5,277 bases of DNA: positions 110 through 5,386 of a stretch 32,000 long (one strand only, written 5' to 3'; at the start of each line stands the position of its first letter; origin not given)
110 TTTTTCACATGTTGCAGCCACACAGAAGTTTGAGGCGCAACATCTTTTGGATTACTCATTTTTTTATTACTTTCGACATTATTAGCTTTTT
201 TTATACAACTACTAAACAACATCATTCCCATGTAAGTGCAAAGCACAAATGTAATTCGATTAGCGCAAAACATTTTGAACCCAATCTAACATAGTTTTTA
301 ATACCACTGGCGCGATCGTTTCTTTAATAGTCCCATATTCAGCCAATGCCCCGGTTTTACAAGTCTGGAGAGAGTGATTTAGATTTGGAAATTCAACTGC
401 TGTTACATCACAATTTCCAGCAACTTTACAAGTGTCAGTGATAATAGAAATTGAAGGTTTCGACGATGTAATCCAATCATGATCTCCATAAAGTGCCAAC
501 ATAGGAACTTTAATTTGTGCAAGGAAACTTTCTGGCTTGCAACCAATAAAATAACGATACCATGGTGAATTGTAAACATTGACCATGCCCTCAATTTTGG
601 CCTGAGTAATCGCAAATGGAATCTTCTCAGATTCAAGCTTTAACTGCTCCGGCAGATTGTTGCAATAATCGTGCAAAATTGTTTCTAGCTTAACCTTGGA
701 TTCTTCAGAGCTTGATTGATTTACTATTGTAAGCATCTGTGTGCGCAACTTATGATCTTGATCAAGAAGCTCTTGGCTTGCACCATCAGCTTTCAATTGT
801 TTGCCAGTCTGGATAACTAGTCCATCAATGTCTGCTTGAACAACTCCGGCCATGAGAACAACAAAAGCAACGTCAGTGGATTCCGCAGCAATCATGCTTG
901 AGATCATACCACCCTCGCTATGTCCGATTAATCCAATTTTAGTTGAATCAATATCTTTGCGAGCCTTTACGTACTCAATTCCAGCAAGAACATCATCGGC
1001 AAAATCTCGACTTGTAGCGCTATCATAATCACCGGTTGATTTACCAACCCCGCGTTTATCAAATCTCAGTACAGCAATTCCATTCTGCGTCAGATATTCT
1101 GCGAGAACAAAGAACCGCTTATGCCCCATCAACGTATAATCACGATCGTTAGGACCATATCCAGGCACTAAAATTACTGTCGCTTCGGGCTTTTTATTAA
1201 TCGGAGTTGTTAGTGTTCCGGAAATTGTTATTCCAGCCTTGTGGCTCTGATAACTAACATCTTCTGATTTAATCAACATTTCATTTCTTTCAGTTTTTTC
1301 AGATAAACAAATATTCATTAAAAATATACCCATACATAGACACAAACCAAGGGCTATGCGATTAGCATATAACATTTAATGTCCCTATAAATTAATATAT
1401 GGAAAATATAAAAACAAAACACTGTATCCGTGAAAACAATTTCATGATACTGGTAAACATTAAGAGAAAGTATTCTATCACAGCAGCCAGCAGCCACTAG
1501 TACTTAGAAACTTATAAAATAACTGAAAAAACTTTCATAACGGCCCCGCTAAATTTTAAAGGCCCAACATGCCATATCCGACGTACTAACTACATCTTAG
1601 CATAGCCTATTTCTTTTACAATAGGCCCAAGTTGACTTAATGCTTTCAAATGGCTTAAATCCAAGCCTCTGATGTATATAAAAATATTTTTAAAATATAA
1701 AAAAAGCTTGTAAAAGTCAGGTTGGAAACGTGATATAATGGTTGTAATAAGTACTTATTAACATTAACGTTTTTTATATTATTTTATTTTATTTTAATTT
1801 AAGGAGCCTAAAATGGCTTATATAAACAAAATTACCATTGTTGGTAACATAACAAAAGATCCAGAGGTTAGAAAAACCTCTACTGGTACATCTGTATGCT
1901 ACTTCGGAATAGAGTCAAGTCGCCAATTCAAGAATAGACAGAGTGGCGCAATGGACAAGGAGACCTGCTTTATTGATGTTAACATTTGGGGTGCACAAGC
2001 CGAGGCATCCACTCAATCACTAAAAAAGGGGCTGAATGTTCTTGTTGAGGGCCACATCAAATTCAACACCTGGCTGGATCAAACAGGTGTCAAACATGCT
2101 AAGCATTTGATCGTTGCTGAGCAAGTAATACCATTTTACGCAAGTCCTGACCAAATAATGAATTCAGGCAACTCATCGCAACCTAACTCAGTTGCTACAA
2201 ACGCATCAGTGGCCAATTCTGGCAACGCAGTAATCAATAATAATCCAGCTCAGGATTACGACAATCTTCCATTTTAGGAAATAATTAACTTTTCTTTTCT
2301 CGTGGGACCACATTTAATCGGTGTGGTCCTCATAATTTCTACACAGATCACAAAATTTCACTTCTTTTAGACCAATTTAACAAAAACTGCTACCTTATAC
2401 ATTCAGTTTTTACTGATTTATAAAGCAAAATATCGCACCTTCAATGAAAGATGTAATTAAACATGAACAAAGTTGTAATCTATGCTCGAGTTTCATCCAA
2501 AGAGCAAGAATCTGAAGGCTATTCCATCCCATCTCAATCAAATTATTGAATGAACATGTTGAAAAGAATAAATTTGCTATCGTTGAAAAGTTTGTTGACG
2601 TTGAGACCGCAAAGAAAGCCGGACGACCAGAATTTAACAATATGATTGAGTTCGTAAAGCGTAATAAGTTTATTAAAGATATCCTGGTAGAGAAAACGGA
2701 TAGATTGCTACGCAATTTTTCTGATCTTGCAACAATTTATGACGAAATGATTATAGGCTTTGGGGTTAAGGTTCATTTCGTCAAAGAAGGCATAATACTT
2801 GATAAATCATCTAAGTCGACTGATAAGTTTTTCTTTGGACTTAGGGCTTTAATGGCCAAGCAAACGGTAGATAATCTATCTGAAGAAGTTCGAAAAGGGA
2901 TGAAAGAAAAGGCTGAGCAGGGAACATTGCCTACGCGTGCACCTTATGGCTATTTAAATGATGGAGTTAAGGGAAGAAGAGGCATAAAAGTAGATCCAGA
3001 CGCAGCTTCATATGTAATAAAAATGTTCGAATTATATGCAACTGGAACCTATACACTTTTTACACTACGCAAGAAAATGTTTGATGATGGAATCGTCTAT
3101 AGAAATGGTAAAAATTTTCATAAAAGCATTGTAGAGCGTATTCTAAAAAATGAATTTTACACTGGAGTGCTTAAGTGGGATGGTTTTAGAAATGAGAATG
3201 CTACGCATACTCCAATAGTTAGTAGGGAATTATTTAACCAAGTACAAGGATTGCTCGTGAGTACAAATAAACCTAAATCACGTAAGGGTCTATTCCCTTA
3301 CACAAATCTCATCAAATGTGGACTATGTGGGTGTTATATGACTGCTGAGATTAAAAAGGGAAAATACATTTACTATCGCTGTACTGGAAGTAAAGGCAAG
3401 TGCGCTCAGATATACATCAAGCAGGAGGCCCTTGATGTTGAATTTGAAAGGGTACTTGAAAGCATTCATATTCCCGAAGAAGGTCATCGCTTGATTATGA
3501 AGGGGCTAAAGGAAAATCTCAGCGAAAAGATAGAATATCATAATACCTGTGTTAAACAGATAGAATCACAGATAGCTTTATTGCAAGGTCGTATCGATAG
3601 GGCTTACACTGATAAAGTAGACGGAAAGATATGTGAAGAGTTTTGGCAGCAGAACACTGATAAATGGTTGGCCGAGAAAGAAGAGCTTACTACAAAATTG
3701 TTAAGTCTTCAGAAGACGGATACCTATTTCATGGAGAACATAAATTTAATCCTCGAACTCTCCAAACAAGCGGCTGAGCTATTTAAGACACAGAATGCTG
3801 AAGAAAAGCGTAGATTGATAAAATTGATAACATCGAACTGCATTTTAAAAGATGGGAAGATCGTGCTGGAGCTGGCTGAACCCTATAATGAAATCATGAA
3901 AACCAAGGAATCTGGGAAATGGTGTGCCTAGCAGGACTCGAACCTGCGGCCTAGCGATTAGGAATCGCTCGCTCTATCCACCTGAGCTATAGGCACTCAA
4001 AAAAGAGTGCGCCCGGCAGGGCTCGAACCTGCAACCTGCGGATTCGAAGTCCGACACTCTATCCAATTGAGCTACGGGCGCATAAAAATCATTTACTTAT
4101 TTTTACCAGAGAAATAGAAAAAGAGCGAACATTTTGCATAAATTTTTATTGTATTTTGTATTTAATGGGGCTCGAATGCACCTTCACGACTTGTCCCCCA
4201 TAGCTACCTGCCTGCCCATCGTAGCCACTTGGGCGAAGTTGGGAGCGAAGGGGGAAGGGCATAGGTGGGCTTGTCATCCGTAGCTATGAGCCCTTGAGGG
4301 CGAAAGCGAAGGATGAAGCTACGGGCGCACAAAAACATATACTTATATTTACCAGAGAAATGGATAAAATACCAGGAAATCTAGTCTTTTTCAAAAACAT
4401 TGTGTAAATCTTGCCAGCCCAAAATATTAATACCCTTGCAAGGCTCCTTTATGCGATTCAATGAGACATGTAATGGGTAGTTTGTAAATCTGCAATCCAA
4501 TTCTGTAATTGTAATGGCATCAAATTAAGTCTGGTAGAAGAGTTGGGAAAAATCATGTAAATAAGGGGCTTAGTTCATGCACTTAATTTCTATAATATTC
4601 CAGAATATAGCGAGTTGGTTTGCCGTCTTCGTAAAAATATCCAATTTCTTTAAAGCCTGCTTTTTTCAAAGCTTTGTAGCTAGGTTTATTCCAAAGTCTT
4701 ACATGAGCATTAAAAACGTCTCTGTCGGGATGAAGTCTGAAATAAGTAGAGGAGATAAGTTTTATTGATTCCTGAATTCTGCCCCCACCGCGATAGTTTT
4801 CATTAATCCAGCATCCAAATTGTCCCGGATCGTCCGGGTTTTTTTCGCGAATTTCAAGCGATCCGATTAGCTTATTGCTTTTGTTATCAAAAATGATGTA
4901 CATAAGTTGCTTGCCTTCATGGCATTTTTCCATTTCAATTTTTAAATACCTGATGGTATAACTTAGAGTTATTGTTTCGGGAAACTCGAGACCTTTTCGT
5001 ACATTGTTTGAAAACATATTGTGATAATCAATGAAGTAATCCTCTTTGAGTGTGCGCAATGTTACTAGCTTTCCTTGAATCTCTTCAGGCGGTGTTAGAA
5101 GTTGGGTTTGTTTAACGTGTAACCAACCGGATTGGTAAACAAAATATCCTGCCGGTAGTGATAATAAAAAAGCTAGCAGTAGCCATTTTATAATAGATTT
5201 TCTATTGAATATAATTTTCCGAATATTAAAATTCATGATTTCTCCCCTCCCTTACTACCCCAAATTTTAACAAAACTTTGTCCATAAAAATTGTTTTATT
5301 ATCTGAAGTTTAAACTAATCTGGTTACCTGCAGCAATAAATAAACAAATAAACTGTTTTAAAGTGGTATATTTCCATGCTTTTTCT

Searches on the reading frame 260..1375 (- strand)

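Call 19: search_protein_families(library=pfam, proteins=[window:260-1375:-], max_evalue=0.001)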
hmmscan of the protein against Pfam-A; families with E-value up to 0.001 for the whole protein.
window:260-1375:- (371 aa): 10 families
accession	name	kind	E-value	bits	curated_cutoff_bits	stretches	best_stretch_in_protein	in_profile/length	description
PF12146.15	Hydrolase_4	-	2.7e-19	69.8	27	1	62-182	2-114/239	Serine aminopeptidase, S33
PF00561.26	Abhydrolase_1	-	5.3e-12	46.4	25.8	1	66-304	2-214/245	alpha/beta hydrolase fold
PF00326.27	Peptidase_S9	-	5.5e-11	42.8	22.6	1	92-184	7-102/213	Prolyl oligopeptidase family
PF02129.25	Peptidase_S15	-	6.4e-10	39.6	23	1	86-307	46-239/262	X-Pro dipeptidyl-peptidase (S15 family)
PF08840.17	BAAT_C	-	1.4e-09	38.8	20.9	1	132-233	9-112/210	BAAT / Acyl-CoA thioester hydrolase C terminal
PF12697.13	Abhydrolase_6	-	1.9e-09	39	26.3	1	67-183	1-100/217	Alpha/beta hydrolase family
PF02273.21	Acyl_transf_2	-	5.4e-08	32.9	20.3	1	87-180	45-135/294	Acyl transferase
PF01738.24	DLH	-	0.00024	21.2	21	0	119-175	71-127/217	Dienelactone hydrolase family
PF06500.17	FrsA-like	-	0.00066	19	22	0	19-176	152-297/414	Esterase FrsA-like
PF20434.5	BD-FAE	-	0.00084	19.3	26.8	0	120-170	61-114/215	BD-FAE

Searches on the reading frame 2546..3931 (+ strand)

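Call 19: search_protein_families(library=pfam, proteins=[window:2546-3931:+], max_evalue=0.001)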
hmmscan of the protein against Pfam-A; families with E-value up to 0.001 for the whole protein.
window:2546-3931:+ (461 aa): 3 families
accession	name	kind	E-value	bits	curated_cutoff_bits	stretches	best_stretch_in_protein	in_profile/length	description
PF00239.26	Resolvase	-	1.6e-19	70.9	23.3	1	4-127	26-144/145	Resolvase, N terminal domain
PF07508.19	Recombinase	-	3.4e-15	56.6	21.1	1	151-237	1-99/102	Recombinase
PF13408.12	Zn_ribbon_recom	-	7.9e-10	39.4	25.3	1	252-302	2-55/58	Recombinase zinc beta ribbon domain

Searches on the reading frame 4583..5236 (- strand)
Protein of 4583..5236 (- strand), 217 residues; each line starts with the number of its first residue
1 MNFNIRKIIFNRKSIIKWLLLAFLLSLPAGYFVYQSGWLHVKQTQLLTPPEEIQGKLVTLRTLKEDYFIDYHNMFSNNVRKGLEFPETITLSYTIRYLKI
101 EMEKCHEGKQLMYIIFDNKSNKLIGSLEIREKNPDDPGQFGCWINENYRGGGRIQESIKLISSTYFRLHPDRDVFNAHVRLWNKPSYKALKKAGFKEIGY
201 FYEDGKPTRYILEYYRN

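Call 19: search_protein_families(library=pfam, proteins=[window:4583-5236:-], max_evalue=0.001)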
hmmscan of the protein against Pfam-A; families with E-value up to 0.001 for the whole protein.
window:4583-5236:- (217 aa): 1 family
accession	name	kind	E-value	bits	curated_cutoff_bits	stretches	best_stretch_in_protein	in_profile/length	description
PF13302.13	Acetyltransf_3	-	1.2e-11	45.9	25.4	1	58-196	2-138/138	Acetyltransferase (GNAT) domain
